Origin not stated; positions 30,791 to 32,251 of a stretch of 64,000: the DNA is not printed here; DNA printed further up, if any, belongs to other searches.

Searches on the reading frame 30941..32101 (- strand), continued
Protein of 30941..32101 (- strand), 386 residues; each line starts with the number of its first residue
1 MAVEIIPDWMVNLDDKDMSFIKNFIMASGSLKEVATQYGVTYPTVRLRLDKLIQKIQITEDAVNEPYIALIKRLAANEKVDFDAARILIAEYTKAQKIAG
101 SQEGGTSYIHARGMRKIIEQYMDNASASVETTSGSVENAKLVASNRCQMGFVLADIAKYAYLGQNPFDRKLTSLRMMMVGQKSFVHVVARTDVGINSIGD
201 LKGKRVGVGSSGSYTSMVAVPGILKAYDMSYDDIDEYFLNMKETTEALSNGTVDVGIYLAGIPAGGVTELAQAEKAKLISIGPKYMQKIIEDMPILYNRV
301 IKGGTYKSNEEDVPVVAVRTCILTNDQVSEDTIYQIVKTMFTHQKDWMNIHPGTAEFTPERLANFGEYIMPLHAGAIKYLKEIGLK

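Call 89: find_homologous_proteins(query=A2, max_evalue=1e-20)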
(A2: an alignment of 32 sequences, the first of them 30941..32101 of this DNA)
Query A2 (32 sequences) (386 aa, profile of the alignment): 6135 proteins with E <= 1e-20 among 8000 candidates; the best 120 are listed.
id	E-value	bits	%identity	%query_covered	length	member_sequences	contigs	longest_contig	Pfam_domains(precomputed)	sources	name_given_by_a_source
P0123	7.8e-155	534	99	100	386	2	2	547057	PF09084.17,PF16868.11,PF12974.13,PF09862.16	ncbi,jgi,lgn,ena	-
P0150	8.4e-116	405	33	74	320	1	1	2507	PF09084.17,PF16868.11,PF12974.13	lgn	-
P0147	2.7e-115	404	33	74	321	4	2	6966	PF09084.17,PF16868.11,PF12974.13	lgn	-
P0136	3.3e-115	403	35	74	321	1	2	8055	PF04069.18,PF09084.17,PF16868.11,PF12974.13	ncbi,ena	-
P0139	3.3e-115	403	34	74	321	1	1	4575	PF04069.18,PF09084.17,PF16868.11,PF12974.13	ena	-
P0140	3.3e-114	400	34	74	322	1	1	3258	PF04069.18,PF09084.17,PF16868.11,PF12974.13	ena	-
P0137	3.4e-114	400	35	74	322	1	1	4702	PF04069.18,PF09084.17,PF16868.11,PF12974.13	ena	-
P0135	3.4e-114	400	35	74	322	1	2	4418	PF04069.18,PF09084.17,PF16868.11,PF12974.13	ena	-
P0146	3.5e-114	400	34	74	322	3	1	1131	PF04069.18,PF09084.17,PF16868.11,PF12974.13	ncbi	-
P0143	3.6e-114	400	33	74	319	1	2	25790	PF09084.17,PF16868.11,PF12974.13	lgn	-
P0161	5.3e-114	399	32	74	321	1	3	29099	PF09084.17,PF16868.11,PF12974.13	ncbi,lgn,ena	-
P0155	8.4e-114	399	33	74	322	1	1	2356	PF09084.17,PF16868.11,PF12974.13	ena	-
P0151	8.6e-114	399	34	74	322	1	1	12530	PF09084.17,PF16868.11,PF12974.13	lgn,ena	-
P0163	9.7e-114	398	34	74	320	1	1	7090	PF04069.18,PF09084.17,PF16868.11,PF12974.13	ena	-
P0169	1.2e-113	398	32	74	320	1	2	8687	PF09084.17,PF16868.11,PF12974.13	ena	-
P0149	1.5e-113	398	33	74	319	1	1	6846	PF09084.17,PF16868.11,PF12974.13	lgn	-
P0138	1.5e-113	398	34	74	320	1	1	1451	PF04069.18,PF09084.17,PF16868.11,PF12974.13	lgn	-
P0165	1.6e-113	398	32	74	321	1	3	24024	PF09084.17,PF16868.11,PF12974.13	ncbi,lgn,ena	-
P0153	2.0e-113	397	34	74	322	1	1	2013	PF04069.18,PF09084.17,PF16868.11,PF12974.13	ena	-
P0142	2.0e-113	397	34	74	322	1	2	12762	PF04069.18,PF09084.17,PF16868.11,PF12974.13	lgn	-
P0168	2.0e-113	397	32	74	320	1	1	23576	PF09084.17,PF16868.11,PF12974.13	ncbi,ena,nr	ncbi:MAG: TAXI family TRAP transporter solute-binding subunit [Selenomonadaceae bacterium]|nr:TAXI f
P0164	2.7e-113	397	32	74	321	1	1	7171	PF09084.17,PF16868.11,PF12974.13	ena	-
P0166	3.1e-113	397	33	74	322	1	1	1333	PF04069.18,PF09084.17,PF16868.11,PF12974.13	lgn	-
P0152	3.6e-113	397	34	74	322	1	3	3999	PF04069.18,PF09084.17,PF16868.11,PF12974.13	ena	-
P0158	3.9e-113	397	33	74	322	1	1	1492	PF09084.17,PF16868.11,PF12974.13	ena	-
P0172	4.6e-113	396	32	74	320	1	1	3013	PF09084.17,PF16868.11,PF12974.13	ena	-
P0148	4.9e-113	396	33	74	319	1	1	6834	PF09084.17,PF16868.11,PF12974.13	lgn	-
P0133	6.9e-113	396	34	74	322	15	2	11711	PF09084.17,PF16868.11,PF12974.13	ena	-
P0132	9.5e-113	395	35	74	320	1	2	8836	PF09084.17,PF16868.11,PF12974.13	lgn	-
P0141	1.0e-112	395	35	74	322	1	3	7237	PF04069.18,PF09084.17,PF16868.11,PF12974.13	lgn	-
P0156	2.0e-112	394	34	74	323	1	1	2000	PF04069.18,PF09084.17,PF16868.11,PF12974.13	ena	-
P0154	3.1e-112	394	34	74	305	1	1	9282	PF04069.18,PF09084.17,PF16868.11,PF12974.13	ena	-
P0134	6.4e-111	389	34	74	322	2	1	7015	PF09084.17,PF16868.11,PF12974.13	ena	-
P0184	7.6e-111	389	32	74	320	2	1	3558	PF04069.18,PF09084.17,PF16868.11,PF12974.13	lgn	-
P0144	1.7e-110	388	34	74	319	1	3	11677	PF09084.17,PF16868.11,PF12974.13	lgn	-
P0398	7.2e-110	386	34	74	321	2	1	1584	PF09084.17,PF16868.11,PF12974.13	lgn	-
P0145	1.4e-109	385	34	74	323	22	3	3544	PF09084.17,PF16868.11,PF12974.13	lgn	-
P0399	1.2e-108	382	34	74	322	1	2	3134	PF09084.17,PF16868.11,PF12974.13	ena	-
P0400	1.5e-108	381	32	74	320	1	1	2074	PF04069.18,PF09084.17,PF16868.11,PF12974.13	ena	-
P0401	4.4e-108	380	33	74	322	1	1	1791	PF09084.17,PF16868.11,PF12974.13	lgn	-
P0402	4.2e-105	370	33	74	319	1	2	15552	PF13379.12,PF09084.17,PF16868.11,PF12974.13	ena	-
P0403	5.8e-105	370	31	72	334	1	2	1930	PF09084.17,PF16868.11,PF12974.13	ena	-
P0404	7.1e-104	366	33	74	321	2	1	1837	PF09084.17,PF16868.11,PF12974.13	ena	-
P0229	3.5e-103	364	29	75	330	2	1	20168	PF09084.17,PF16868.11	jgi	-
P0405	3.0e-102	361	31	66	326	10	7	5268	PF13379.12,PF09084.17,PF16868.11,PF12974.13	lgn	-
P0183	3.1e-102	361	34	74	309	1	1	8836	PF04069.18,PF09084.17,PF16868.11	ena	-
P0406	3.9e-102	360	29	75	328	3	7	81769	PF09084.17,PF16868.11,PF12974.13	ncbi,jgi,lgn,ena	-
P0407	8.2e-101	356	32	75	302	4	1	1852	PF09084.17,PF16868.11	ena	-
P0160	1.3e-100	355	34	75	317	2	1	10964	PF09084.17,PF16868.11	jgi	jgi:uncharacterized protein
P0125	3.4e-100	354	52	75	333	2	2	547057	PF09084.17,PF16868.11,PF12974.13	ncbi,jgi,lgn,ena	-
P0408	3.4e-100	354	33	74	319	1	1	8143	PF13379.12,PF04069.18,PF09084.17,PF16868.11,PF12974.13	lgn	-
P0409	9.1e-100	353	32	74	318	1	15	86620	PF13379.12,PF09084.17,PF16868.11,PF12974.13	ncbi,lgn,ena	-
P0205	9.9e-100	352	31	75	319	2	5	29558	PF09084.17,PF16868.11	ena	-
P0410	9.9e-100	352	28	75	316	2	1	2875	PF09084.17,PF16868.11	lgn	-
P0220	1.4e-99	352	32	67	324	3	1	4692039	PF09084.17,PF16868.11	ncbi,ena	-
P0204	1.6e-99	352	31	75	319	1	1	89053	PF09084.17,PF16868.11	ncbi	-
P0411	2.0e-99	351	31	74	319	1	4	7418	PF13379.12,PF09084.17,PF16868.11,PF12974.13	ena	-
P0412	3.7e-99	351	29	75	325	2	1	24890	PF09084.17,PF16868.11,PF12974.13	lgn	-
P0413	5.1e-99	350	31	78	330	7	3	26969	PF09084.17,PF16868.11,PF12974.13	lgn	-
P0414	7.7e-99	349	33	72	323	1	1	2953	PF13379.12,PF09084.17,PF16868.11,PF12974.13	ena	-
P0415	8.4e-99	349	-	-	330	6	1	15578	PF09084.17,PF16868.11,PF12974.13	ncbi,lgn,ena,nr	ncbi:MAG TPA: TAXI family TRAP transporter solute-binding subunit [Clostridia bacterium]|nr:TAXI fam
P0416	1.3e-98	349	-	-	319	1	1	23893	PF13379.12,PF09084.17,PF16868.11,PF12974.13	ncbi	-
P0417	1.4e-98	349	32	74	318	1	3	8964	PF13379.12,PF09084.17,PF16868.11,PF12974.13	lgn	-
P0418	1.6e-98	348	32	67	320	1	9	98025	PF09084.17,PF16868.11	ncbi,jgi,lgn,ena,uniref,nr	ncbi:TAXI family TRAP transporter solute-binding subunit [Leucothrix pacifica]|uniref:C4-dicarboxyla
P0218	2.0e-98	348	30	78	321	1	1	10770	PF09084.17,PF16868.11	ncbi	ncbi:MAG: TAXI family TRAP transporter solute-binding subunit [Burkholderiaceae bacterium]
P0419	2.2e-98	348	30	75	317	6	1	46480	PF09084.17,PF16868.11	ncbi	ncbi:MAG TPA: TAXI family TRAP transporter solute-binding subunit [Burkholderiales bacterium]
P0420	2.5e-98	348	30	75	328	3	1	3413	PF09084.17,PF16868.11,PF12974.13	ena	-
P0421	2.6e-98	348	33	74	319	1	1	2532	PF04069.18,PF09084.17,PF16868.11,PF12974.13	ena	-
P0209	3.0e-98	348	31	75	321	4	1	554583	PF09084.17,PF16868.11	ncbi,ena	-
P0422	3.9e-98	347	-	-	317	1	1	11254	PF09084.17,PF16868.11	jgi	jgi:hypothetical protein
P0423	4.0e-98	347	32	72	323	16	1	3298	PF09084.17,PF16868.11,PF12974.13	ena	-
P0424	4.3e-98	347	32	72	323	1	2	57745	PF09084.17,PF16868.11,PF12974.13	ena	-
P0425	4.4e-98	347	32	72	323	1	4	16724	PF09084.17,PF16868.11,PF12974.13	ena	-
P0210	4.7e-98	347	31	78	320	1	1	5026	PF09084.17,PF16868.11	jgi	jgi:uncharacterized protein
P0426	5.0e-98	347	33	72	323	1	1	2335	PF09084.17,PF16868.11,PF12974.13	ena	-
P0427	5.2e-98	347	32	72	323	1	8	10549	PF13379.12,PF09084.17,PF16868.11,PF12974.13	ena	-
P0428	7.4e-98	346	-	-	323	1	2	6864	PF13379.12,PF09084.17,PF16868.11,PF12974.13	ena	-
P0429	7.5e-98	346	-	-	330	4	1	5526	PF09084.17,PF16868.11,PF12974.13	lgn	-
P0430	8.7e-98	346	30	71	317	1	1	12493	PF09084.17,PF16868.11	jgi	jgi:TRAP transporter TAXI family solute receptor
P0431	8.9e-98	346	31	75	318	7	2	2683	PF09084.17,PF16868.11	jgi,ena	jgi:TRAP transporter TAXI family solute receptor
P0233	9.3e-98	346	30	75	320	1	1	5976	PF09084.17,PF16868.11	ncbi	-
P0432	1.1e-97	346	32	72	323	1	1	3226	PF13379.12,PF09084.17,PF16868.11,PF12974.13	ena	-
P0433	1.1e-97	346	-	-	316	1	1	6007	PF13379.12,PF09084.17,PF16868.11,PF12974.13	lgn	-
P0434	1.2e-97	346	32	72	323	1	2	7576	PF13379.12,PF09084.17,PF16868.11,PF12974.13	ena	-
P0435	1.3e-97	345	-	-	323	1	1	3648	PF09084.17,PF16868.11,PF12974.13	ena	-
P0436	1.3e-97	345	30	75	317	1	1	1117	PF09084.17,PF16868.11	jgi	jgi:TRAP transporter TAXI family solute receptor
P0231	1.5e-97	345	31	75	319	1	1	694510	PF09084.17,PF16868.11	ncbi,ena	-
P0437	1.6e-97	345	31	75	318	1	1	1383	PF09084.17,PF16868.11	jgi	jgi:TRAP transporter TAXI family solute receptor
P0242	2.1e-97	345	30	75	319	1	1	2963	PF09084.17,PF16868.11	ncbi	-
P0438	2.4e-97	345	31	75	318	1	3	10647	PF09084.17,PF16868.11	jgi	jgi:uncharacterized protein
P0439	2.5e-97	344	-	-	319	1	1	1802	PF09084.17,PF16868.11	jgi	jgi:hypothetical protein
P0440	2.6e-97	344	31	71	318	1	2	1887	PF09084.17,PF16868.11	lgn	-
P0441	2.6e-97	344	30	75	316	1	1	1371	PF09084.17,PF16868.11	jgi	jgi:uncharacterized protein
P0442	3.2e-97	344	29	75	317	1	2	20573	PF09084.17,PF16868.11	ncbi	-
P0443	3.7e-97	344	-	-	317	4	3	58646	PF09084.17,PF16868.11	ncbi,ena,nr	ncbi:MAG: C4-dicarboxylate ABC transporter substrate-binding protein [Betaproteobacteria bacterium R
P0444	3.8e-97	344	32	75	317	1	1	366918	PF09084.17,PF16868.11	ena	-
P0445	4.2e-97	344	30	75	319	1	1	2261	PF09084.17,PF16868.11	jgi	jgi:uncharacterized protein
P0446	4.5e-97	344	-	-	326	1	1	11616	PF09084.17,PF16868.11,PF12974.13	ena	-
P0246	5.2e-97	343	30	75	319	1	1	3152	PF09084.17,PF16868.11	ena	-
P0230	5.2e-97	343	30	75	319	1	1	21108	PF09084.17,PF16868.11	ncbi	-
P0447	5.7e-97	343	31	72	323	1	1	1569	PF09084.17,PF16868.11,PF12974.13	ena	-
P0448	6.2e-97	343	-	-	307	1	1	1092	PF09084.17,PF16868.11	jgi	jgi:hypothetical protein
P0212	6.4e-97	343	31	78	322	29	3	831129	PF09084.17,PF16868.11,PF12974.13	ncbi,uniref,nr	ncbi:TAXI family TRAP transporter solute-binding subunit [Deinococcus soli (ex Cha et al. 2016)]|uni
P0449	6.5e-97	343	32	72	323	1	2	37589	PF13379.12,PF09084.17,PF16868.11,PF12974.13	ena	-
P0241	6.6e-97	343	30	75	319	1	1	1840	PF09084.17,PF16868.11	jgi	jgi:uncharacterized protein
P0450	6.7e-97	343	-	-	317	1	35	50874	PF09084.17,PF16868.11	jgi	jgi:hypothetical protein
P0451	6.9e-97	343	32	75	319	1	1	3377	PF09084.17,PF16868.11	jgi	jgi:TRAP transporter TAXI family solute receptor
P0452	8.5e-97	343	30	71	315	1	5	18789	PF09084.17,PF16868.11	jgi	jgi:TRAP transporter TAXI family solute receptor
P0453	8.8e-97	343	30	80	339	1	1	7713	PF09084.17,PF16868.11,PF12974.13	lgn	-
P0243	9.1e-97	343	30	75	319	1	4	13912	PF09084.17,PF16868.11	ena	-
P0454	9.5e-97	343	28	78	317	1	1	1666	PF09084.17,PF16868.11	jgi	jgi:uncharacterized protein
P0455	1.0e-96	343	32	72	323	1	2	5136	PF09084.17,PF16868.11,PF12974.13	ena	-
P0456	1.0e-96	342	30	75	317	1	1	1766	PF09084.17,PF16868.11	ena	-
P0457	1.1e-96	342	31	75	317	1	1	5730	PF09084.17,PF16868.11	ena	-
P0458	1.1e-96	342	31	75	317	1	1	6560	PF09084.17,PF16868.11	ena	-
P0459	1.2e-96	342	32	72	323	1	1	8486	PF13379.12,PF09084.17,PF16868.11,PF12974.13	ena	-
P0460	1.3e-96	342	29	78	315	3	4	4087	PF09084.17,PF16868.11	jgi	jgi:TRAP transporter TAXI family solute receptor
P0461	1.4e-96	342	-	-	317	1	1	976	PF09084.17,PF16868.11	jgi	jgi:hypothetical protein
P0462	1.4e-96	342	-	-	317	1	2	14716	PF09084.17,PF16868.11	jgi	jgi:hypothetical protein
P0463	1.5e-96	342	30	78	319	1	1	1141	PF09084.17,PF16868.11,PF12974.13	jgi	jgi:uncharacterized protein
